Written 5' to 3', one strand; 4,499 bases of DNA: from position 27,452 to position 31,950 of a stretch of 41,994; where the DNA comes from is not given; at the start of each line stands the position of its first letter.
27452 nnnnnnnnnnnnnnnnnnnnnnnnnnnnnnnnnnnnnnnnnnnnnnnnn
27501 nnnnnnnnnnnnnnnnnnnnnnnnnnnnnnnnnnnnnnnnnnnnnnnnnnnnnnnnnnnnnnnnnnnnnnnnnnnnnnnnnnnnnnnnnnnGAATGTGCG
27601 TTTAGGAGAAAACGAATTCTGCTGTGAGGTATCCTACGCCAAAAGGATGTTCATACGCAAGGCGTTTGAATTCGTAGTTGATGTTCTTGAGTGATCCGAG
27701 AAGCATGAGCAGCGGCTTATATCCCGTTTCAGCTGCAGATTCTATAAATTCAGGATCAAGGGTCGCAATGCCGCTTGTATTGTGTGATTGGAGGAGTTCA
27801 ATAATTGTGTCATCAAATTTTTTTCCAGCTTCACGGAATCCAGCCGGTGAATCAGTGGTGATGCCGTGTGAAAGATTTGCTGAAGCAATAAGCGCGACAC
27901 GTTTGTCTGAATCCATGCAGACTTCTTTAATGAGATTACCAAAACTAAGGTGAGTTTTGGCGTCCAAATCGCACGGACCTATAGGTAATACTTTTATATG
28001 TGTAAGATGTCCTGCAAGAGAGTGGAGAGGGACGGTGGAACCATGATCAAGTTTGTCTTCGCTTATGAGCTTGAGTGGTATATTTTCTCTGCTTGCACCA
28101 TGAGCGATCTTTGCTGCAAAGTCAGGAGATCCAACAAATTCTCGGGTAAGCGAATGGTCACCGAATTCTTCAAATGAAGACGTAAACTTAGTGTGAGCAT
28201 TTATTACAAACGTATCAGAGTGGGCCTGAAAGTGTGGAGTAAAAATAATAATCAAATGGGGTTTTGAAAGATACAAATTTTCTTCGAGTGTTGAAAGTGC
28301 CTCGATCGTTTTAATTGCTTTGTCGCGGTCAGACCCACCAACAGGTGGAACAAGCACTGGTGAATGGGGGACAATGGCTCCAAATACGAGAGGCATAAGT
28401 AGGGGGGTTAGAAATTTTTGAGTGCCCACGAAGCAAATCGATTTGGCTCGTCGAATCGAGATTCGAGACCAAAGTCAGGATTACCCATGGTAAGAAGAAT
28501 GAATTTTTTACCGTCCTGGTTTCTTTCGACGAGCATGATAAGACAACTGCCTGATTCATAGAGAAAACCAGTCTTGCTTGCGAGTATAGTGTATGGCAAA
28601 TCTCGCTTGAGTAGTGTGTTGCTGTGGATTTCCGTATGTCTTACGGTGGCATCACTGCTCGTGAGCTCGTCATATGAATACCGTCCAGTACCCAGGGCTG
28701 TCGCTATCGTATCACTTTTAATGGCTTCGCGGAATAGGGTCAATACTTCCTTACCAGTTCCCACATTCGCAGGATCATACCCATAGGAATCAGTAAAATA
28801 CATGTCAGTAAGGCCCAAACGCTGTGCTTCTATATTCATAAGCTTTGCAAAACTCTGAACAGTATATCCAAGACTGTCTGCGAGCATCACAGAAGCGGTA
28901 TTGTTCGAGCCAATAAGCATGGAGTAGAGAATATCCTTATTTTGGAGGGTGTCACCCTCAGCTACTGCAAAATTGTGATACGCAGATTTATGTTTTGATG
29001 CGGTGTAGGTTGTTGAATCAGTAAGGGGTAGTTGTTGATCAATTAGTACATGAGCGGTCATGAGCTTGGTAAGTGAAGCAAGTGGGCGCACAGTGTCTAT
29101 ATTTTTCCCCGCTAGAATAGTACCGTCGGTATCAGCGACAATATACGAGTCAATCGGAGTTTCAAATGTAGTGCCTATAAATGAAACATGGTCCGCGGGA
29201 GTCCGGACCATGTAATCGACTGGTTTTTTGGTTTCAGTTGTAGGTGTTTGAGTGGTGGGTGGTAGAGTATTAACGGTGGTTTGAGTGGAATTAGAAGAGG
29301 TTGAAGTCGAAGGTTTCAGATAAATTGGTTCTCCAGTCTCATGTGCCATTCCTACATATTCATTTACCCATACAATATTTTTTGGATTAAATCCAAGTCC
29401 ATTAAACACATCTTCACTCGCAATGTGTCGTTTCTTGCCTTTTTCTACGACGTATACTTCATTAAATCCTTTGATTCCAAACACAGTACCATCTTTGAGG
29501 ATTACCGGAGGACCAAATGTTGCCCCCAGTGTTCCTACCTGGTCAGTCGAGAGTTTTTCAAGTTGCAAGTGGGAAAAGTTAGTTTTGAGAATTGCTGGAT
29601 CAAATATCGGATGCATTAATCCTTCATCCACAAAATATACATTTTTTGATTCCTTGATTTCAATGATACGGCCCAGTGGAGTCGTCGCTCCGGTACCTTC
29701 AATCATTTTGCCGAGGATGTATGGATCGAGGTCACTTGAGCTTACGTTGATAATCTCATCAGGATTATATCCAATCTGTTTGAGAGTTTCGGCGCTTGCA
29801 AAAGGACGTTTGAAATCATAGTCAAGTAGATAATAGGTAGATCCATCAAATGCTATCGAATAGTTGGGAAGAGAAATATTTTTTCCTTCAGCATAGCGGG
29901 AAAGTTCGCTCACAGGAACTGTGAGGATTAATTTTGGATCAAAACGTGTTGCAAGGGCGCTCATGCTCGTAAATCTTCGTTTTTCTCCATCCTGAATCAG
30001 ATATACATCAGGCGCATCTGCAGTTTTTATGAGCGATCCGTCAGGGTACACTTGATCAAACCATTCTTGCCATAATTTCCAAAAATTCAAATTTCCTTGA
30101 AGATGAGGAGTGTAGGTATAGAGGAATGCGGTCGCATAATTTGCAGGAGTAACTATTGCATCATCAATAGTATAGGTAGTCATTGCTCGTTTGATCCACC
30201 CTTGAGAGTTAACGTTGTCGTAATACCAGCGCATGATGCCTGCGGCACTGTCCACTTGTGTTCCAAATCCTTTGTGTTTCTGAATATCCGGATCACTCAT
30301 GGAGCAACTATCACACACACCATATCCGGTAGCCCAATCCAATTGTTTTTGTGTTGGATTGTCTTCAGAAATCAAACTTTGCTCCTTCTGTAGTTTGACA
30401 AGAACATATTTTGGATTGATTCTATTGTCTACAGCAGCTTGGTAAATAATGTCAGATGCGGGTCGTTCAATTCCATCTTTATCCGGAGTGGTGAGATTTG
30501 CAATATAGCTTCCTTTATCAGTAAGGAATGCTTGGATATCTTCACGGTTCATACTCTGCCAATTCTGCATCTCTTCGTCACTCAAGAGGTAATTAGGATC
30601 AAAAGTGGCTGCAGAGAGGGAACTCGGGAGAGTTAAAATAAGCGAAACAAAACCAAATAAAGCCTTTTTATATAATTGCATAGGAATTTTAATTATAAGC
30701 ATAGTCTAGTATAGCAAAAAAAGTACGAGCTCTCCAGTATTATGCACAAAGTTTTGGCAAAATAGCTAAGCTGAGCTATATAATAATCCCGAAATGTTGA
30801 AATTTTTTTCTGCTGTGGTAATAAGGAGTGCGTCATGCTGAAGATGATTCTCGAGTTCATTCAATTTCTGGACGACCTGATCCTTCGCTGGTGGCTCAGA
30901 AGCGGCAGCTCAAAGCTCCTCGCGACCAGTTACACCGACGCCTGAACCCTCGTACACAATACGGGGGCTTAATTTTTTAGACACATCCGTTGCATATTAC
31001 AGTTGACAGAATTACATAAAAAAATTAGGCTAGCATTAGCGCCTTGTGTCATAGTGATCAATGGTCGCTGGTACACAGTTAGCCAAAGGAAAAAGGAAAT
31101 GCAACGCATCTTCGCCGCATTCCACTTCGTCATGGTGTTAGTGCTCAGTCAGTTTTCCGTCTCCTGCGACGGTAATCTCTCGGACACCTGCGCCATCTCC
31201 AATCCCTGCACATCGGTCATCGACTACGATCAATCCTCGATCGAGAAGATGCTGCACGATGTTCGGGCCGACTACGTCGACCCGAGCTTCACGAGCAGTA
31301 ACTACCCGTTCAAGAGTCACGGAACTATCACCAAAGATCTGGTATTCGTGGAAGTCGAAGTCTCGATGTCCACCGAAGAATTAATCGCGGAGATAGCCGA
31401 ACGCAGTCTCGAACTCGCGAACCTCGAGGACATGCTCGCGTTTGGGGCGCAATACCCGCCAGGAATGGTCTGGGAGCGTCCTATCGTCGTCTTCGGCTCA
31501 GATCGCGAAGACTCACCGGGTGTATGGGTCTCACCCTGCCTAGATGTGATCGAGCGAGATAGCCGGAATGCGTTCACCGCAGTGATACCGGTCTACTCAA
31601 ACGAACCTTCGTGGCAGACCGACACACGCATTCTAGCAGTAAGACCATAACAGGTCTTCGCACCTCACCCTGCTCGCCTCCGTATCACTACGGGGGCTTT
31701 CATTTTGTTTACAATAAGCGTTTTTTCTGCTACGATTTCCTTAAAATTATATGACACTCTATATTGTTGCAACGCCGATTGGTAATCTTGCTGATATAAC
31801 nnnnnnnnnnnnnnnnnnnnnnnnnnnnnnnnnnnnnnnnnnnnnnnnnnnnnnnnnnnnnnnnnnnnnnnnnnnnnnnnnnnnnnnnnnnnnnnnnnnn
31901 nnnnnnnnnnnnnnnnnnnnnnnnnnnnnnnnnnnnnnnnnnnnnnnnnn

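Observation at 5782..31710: Five discrete GC-rich patches, each coding one carrying a canonical Shine-Dalgarno, in an AT-rich and essentially SD-less genome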

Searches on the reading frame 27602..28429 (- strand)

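Call 114: search_protein_families(library=pfam, proteins=[window:27602-28429:-], max_evalue=0.00001)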
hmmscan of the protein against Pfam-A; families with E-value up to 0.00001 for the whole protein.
window:27602-28429:- (275 aa): 2 families
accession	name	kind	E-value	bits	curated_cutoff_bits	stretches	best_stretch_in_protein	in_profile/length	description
PF02900.23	LigB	-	7.9e-37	127.2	26.3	1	19-267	4-266/269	Catalytic LigB subunit of aromatic ring-opening dioxygenase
PF01875.22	Memo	-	4.9e-07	29.7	27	1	126-261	119-251/269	Memo-like protein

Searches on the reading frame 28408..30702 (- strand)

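Call 113: search_protein_families(library=pfam, proteins=[window:28408-30702:-], max_evalue=0.00001)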
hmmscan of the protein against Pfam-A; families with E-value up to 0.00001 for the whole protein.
window:28408-30702:- (764 aa): 2 families
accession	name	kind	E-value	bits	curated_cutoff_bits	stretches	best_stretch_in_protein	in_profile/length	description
PF00768.25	Peptidase_S11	-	2.7e-28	99.5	27.6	1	518-741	13-237/239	D-alanyl-D-alanine carboxypeptidase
PF13354.11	Beta-lactamase2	-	2.9e-07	30.5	22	1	522-665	4-151/214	Beta-lactamase enzyme family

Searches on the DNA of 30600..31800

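Call 69: search_rna_families(source=window, start=30600, end=31800, threshold=evalue, max_evalue=1)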
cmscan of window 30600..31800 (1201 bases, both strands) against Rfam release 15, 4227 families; matches with E-value up to 1: 0.
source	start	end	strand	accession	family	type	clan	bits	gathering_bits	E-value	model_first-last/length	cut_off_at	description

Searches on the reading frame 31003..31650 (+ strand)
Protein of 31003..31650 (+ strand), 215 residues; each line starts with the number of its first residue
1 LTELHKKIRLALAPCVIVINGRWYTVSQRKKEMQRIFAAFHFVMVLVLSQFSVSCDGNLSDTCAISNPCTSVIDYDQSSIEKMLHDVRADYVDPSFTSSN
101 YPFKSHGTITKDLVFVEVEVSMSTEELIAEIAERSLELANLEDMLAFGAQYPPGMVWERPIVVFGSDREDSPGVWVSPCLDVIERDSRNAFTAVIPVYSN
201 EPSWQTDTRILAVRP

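Call 9: search_protein_families(library=pfam, proteins=[window:31003-31650:+], max_evalue=0.01)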
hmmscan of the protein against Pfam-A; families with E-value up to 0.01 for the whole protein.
window:31003-31650:+ (215 aa): 0 families

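Call 20: search_protein_families(library=ncbifam, proteins=[window:31099-31650:+], max_evalue=0.01)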
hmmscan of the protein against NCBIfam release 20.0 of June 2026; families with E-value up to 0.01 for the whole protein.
window:31099-31650:+ (183 aa): 0 families

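Call 21: search_protein_families(library=phrogs, proteins=[window:31099-31650:+], max_evalue=0.01)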
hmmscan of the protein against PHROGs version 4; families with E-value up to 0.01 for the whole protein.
window:31099-31650:+ (183 aa): 0 families

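Call 29: find_homologous_proteins(query=window:31099-31650:+, max_evalue=0.001)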
Query window:31099-31650:+: 44 candidates shared short words with the query, none scored E <= 0.001.

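Call 41: find_related_loci(query=window:31099-31650:+, collection=viral_contigs, flank=5000)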
Query window:31099-31650:+ (183 aa) in viral_contigs; peptide patterns used: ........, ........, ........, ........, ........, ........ (x = any residue, [..] = any of these).
1 stretches matched a pattern, but none encodes a relative of the query by tblastn (E <= 1e-3).

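Call 65: search_protein_families(library=padloc, proteins=[window:31099-31650:+], max_evalue=0.01)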
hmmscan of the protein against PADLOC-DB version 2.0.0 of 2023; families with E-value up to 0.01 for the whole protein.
window:31099-31650:+ (183 aa): 0 families

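Call 105: search_solved_structures(query=window:31099-31650:+, max_evalue=1)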
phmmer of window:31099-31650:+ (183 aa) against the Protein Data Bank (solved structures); distinct sequences matched with E-value up to 1: 4.
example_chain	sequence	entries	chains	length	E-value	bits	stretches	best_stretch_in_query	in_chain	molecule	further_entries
3gzu_C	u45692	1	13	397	0.56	13.3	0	68-139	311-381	Intermediate capsid protein VP6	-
1qhd_A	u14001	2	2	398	0.56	13.3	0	68-139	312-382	VIRAL CAPSID VP6 | Intermediate capsid protein VP6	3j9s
3kz4_C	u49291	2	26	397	0.57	13.3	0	68-139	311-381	Intermediate capsid protein VP6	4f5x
7ums_A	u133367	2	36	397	0.58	13.3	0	68-139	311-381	Intermediate capsid protein VP6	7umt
